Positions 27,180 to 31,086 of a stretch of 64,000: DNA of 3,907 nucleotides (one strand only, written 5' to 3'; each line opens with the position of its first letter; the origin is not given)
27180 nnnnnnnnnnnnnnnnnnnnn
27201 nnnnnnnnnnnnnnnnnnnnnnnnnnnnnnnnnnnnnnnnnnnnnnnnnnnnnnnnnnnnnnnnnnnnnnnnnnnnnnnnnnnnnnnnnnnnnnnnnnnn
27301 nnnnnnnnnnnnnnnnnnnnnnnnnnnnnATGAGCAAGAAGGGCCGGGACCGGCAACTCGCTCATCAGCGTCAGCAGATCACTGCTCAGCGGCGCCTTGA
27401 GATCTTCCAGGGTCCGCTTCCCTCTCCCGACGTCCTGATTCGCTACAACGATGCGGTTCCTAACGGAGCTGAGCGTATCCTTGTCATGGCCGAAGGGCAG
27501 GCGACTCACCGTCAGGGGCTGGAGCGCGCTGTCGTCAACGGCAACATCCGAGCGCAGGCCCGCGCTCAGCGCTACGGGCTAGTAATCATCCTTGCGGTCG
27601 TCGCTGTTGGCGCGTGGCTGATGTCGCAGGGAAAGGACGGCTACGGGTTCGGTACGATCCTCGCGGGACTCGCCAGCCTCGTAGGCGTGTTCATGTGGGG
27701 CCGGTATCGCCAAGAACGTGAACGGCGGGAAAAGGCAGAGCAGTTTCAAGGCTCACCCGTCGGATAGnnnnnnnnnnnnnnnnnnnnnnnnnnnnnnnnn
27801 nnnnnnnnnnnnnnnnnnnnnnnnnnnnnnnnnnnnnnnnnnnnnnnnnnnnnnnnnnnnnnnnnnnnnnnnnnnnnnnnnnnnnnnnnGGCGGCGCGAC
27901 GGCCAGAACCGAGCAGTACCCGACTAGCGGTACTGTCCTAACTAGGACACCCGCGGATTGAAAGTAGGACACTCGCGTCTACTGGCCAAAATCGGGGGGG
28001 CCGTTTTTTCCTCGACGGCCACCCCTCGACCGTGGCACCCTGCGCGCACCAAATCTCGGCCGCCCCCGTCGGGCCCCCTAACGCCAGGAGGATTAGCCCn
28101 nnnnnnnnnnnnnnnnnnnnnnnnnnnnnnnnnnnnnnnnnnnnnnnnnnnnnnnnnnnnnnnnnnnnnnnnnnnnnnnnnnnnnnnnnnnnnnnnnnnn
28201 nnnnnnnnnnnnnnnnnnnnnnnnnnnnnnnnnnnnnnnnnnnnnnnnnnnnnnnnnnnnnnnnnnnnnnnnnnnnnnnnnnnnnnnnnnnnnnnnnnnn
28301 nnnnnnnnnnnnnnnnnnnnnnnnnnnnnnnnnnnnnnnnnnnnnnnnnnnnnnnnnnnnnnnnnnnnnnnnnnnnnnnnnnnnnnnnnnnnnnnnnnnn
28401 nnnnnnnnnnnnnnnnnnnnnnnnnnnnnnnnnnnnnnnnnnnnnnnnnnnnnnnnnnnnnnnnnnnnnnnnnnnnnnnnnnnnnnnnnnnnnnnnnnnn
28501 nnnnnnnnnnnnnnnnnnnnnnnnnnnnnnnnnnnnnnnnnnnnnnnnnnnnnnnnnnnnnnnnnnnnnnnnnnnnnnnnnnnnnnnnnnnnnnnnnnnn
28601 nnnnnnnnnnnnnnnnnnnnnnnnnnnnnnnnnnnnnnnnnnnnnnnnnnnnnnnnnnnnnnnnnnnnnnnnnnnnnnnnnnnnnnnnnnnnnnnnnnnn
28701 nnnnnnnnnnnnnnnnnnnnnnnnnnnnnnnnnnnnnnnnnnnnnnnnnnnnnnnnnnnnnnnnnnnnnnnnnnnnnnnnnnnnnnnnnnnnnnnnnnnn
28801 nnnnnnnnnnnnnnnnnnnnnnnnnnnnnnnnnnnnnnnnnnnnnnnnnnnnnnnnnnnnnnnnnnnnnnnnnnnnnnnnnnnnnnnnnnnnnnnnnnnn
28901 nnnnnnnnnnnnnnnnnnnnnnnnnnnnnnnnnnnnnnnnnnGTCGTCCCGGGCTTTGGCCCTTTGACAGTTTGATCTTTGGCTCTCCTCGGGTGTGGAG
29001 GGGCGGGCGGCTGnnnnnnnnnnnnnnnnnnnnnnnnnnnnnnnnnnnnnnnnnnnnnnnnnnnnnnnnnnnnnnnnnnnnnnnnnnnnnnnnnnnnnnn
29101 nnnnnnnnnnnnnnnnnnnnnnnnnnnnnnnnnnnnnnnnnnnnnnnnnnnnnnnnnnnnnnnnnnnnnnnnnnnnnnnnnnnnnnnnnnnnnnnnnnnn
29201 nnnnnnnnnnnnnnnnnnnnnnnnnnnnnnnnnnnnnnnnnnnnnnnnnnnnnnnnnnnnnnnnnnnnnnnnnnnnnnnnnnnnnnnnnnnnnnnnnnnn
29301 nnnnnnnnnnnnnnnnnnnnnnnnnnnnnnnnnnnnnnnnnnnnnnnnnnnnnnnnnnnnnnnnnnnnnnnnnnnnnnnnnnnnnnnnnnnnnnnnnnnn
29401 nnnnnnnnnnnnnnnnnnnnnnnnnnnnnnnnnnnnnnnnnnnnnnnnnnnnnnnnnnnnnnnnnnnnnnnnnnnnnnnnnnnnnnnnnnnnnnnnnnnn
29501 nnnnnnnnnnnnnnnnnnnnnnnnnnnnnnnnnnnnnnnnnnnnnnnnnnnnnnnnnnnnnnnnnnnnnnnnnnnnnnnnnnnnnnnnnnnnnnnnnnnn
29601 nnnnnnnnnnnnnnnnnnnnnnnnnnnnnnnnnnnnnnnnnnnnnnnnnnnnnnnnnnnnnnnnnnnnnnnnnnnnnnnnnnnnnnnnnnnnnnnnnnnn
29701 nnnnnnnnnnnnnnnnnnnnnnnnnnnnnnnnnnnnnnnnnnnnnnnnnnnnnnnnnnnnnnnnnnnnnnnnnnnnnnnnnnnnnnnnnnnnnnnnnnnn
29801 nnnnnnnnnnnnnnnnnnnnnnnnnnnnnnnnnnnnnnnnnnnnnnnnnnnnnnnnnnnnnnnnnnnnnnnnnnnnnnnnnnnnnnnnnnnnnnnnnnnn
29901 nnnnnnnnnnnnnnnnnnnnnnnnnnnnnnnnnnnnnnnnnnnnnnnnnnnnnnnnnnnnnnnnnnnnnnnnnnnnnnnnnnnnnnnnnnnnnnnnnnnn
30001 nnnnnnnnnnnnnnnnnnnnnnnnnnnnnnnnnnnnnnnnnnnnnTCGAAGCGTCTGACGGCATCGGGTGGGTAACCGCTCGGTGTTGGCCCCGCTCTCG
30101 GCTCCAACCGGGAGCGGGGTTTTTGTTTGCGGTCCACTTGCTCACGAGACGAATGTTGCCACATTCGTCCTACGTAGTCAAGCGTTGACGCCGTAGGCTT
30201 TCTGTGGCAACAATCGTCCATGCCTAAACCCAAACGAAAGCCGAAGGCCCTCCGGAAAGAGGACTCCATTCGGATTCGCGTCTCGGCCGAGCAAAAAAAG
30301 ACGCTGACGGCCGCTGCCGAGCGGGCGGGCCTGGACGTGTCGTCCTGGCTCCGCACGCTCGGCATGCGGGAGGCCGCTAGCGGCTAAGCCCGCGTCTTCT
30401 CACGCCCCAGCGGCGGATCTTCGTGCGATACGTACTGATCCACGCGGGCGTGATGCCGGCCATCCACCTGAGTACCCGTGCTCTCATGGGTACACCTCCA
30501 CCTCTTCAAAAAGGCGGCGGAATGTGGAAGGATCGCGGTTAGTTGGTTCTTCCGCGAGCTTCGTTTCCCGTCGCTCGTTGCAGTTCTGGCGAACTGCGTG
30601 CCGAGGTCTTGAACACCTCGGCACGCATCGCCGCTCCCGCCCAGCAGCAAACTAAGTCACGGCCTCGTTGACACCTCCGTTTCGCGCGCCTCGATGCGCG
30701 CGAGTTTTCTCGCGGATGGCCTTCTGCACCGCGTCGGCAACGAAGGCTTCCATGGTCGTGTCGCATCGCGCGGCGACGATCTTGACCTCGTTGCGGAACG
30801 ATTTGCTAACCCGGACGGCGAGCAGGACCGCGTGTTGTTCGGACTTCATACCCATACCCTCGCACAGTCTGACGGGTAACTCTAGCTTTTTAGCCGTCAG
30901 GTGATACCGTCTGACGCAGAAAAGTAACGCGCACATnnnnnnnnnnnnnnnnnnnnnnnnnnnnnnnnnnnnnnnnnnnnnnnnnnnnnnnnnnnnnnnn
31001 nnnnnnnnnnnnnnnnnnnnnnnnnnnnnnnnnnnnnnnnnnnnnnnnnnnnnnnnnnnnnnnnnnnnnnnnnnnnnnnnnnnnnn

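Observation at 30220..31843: Pair of tiny RHH proteins plus an uncharacterised 302-aa zinc-ribbon protein as the possible regulatory or mobilisation core of the island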

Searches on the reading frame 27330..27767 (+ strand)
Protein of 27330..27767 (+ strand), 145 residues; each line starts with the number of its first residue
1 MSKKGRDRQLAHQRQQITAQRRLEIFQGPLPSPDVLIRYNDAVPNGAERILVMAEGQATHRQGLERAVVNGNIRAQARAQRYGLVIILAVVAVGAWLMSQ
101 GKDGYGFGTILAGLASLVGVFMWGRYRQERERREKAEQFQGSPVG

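Call 6: search_protein_families(library=pfam, proteins=[window:27330-27767:+], max_evalue=1)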
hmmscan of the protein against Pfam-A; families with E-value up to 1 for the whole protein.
window:27330-27767:+ (145 aa): 2 families
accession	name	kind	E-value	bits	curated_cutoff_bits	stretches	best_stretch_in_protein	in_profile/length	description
PF10097.14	DUF2335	-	2.5e-14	53.3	25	1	31-80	1-50/50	Predicted membrane protein (DUF2335)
PF10823.13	DUF2568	-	0.027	15.2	24.2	1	88-136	9-56/92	Protein of unknown function (DUF2568)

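Call 71: search_protein_families(library=ncbifam, proteins=[window:27330-27767:+], max_evalue=0.1)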
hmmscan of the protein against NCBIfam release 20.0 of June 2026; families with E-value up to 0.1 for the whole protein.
window:27330-27767:+ (145 aa): 1 family
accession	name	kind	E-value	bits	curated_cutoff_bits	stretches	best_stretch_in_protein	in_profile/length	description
TIGR00203.1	cydB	equivalog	0.056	12.6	117.3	1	70-106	195-230/378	cytochrome d ubiquinol oxidase subunit II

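Call 72: search_protein_families(library=phrogs, proteins=[window:27330-27767:+], max_evalue=0.1)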
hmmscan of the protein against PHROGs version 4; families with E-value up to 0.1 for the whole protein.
window:27330-27767:+ (145 aa): 2 families
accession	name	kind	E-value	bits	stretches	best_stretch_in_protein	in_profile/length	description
phrog_3996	-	moron, auxiliary metabolic gene and host takeover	2e-27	96.7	1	14-138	25-149/152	membrane protein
phrog_1026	-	lysis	0.043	15.1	1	107-138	11-42/85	Rz-like spanin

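Call 73: search_protein_families(library=padloc, proteins=[window:27330-27767:+], max_evalue=0.1)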
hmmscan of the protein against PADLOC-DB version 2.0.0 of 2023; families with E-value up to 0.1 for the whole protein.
window:27330-27767:+ (145 aa): 0 families

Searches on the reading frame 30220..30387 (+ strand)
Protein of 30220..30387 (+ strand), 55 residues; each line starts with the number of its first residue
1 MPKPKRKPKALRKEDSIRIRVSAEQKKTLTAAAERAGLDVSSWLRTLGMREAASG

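Call 6: search_protein_families(library=pfam, proteins=[window:30220-30387:+], max_evalue=1)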
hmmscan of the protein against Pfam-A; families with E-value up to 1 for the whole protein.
window:30220-30387:+ (55 aa): 4 families
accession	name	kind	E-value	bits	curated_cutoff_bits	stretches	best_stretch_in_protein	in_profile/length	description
PF21983.2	NikA-like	-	6e-08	33.2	27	1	13-50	3-40/72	Mobilization protein NikA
PF08681.18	TacA1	-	0.0022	18.3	21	1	17-52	2-37/80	Antitoxin TacA 1-like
PF19807.5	DUF6290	-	0.013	16.1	27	1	17-47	4-34/72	Family of unknown function (DUF6290)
PF16098.10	FXMR_C2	-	0.08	13.9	28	1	4-36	17-50/86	Fragile X messenger ribonucleoprotein 1, C-terminal region 2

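Call 71: search_protein_families(library=ncbifam, proteins=[window:30220-30387:+], max_evalue=0.1)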
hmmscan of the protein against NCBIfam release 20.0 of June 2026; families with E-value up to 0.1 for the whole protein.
window:30220-30387:+ (55 aa): 6 families
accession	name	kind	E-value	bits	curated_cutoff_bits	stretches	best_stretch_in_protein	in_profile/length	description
NF010451.0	PRK13877.1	equivalog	6.1e-05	23.4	134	1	6-49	5-48/124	conjugal transfer transcriptional regulator TraJ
NF041418.1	MbpA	equivalog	0.00019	21.2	90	1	13-48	1-36/93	mobilization protein MbpA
NF046040.1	RelB_antitoxin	equivalog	0.00032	21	50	1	17-46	1-30/69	type II toxin-antitoxin system RelB family antitoxin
NF041264.1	MobA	equivalog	0.00062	20.2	80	1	12-49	2-39/91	plasmid mobilization protein MobA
NF038070.1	LmbU_fam_TF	subfamily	0.0028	17.6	125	1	6-46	126-166/171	LmbU family transcriptional regulator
TIGR02384.1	RelB_DinJ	subfamily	0.029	14.6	45.65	1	15-46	4-35/85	type II toxin-antitoxin system RelB/DinJ family antitoxin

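Call 72: search_protein_families(library=phrogs, proteins=[window:30220-30387:+], max_evalue=0.1)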
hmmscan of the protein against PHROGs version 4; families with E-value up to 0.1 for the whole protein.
window:30220-30387:+ (55 aa): 3 families
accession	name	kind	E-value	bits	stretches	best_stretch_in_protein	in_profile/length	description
phrog_19586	-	unknown function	0.0079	17.5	1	9-49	9-49/121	-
phrog_13890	-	unknown function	0.0093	16.9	1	9-45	15-48/73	-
phrog_876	-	transcription regulation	0.036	14.6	1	3-45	56-98/239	transcriptional repressor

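Call 73: search_protein_families(library=padloc, proteins=[window:30220-30387:+], max_evalue=0.1)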
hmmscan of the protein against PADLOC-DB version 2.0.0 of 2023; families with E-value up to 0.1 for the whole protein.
window:30220-30387:+ (55 aa): 0 families

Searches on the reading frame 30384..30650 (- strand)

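Call 6: search_protein_families(library=pfam, proteins=[window:30384-30650:-], max_evalue=1)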
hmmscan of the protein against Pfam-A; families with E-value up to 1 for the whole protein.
window:30384-30650:- (88 aa): 1 family
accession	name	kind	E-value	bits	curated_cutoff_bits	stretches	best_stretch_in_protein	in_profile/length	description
PF17395.7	DUF5403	-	0.093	13.7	29.2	1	29-79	14-66/97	Family of unknown function (DUF5403)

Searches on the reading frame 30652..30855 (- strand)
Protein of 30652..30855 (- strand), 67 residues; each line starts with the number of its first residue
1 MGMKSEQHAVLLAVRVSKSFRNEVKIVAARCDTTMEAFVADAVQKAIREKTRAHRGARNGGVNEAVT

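Call 50: search_protein_families(library=pfam, proteins=[window:30652-30855:-], max_evalue=1)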
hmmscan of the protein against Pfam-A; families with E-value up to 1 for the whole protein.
window:30652-30855:- (67 aa): 1 family
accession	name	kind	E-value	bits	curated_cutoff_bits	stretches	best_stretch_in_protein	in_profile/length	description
PF20605.4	Antitox_RHH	-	0.061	13.9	27.2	1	21-44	16-39/50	Antitoxin-like ribbon-helix-helix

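Call 71: search_protein_families(library=ncbifam, proteins=[window:30652-30855:-], max_evalue=0.1)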
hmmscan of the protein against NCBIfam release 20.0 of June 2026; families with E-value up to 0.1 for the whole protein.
window:30652-30855:- (67 aa): 0 families

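Call 72: search_protein_families(library=phrogs, proteins=[window:30652-30855:-], max_evalue=0.1)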
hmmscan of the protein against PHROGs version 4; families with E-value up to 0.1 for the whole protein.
window:30652-30855:- (67 aa): 3 families
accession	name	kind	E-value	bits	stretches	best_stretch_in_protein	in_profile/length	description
phrog_9151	-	moron, auxiliary metabolic gene and host takeover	0.00049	21.4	1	12-54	74-116/119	HicB-like antitoxin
phrog_582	-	transcription regulation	0.036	15.4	1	4-52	52-100/105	Arc-like repressor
phrog_6024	-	unknown function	0.074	14.6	1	9-46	38-75/80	-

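Call 73: search_protein_families(library=padloc, proteins=[window:30652-30855:-], max_evalue=0.1)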
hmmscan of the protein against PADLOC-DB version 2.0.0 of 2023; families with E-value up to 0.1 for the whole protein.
window:30652-30855:- (67 aa): 1 family
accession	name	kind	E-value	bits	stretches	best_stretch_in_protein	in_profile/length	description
PDLC02892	DpdI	-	0.0024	15.5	1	2-48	92-135/244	DpdI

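Call 92: find_homologous_proteins(query=window:30652-30855:-, max_evalue=0.001)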
Query window:30652-30855:- (67 aa): 2 proteins with E <= 0.001 among 2 candidates.
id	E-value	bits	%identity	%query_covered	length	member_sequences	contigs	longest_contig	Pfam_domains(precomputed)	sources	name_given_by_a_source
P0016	7.2e-33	128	100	97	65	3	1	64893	-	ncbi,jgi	jgi:hypothetical protein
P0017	2.5e-9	54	59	87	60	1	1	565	-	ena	-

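Call 95: find_encoding_contigs(protein=P0016, flank=3000, max_places=3)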
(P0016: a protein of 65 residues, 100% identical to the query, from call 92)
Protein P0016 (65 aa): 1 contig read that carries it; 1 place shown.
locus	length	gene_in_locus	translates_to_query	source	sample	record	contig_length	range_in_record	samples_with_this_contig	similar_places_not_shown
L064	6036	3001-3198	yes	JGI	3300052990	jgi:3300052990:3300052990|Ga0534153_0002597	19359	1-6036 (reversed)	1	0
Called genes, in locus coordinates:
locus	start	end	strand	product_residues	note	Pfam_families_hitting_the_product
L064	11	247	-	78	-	PF13083:KH_KhpA-B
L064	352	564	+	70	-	-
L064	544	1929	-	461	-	PF02881:SRP54_N, PF00448:SRP54, PF13191:AAA_16 (weak), PF13401:AAA_22 (faint), PF02978:SRP_SPB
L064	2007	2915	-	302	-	-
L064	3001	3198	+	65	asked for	-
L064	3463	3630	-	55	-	PF21983:NikA-like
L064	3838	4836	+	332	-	PF03400:DDE_Tnp_IS1 (faint)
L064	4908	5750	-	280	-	PF03781:FGE-sulfatase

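Call 96: list_cluster_members(proteins=[P0016, P0001, P0002, P0007])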
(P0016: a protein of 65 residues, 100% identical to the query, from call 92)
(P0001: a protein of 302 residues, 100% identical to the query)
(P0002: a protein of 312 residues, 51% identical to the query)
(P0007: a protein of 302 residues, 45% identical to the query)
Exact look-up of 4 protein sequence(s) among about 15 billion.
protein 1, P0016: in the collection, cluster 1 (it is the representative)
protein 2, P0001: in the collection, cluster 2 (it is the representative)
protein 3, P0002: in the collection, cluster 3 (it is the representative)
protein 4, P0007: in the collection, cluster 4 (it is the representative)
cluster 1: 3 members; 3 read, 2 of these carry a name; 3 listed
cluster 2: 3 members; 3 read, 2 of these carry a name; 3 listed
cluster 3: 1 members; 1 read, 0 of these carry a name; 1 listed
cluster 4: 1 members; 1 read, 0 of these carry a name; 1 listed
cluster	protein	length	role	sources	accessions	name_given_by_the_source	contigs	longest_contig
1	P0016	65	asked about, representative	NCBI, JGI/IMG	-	hypothetical protein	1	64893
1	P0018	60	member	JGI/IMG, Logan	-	hypothetical protein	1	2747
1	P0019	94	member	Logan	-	-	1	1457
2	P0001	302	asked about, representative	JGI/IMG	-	hypothetical protein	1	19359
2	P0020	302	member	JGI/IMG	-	hypothetical protein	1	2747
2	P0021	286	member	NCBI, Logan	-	-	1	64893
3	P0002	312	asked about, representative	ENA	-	-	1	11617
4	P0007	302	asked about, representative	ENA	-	-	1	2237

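Call 99: predict_structure(alignment_id=A8)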
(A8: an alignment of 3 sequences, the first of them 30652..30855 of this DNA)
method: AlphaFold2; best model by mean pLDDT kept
length: 67 residues; sequences in the alignment: 3
mean_pLDDT: 81.2   pTM: 0.46
mean pLDDT of the five models: 81.2, 80.1, 79.8, 73.4, 64.1
residues with pLDDT >= 90: 29; 70-90: 21; 50-70: 16; < 50: 1
segments of 3 or more residues with pLDDT < 50: none
pLDDT, mean of each block of 10 residues (from residue 1): 77 95 92 89 90 64 51
secondary structure, 60 per line:
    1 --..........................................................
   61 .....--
elements in order: H3-65

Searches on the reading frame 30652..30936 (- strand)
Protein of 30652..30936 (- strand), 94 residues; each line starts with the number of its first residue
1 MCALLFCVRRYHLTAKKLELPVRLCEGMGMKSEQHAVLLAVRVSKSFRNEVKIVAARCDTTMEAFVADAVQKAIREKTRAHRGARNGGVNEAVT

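Call 6: search_protein_families(library=pfam, proteins=[window:30652-30936:-], max_evalue=1)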
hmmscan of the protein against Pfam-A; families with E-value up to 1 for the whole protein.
window:30652-30936:- (94 aa): 1 family
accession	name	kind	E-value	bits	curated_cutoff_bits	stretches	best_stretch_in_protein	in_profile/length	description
PF20605.4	Antitox_RHH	-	0.12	13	27.2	1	48-71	16-39/50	Antitoxin-like ribbon-helix-helix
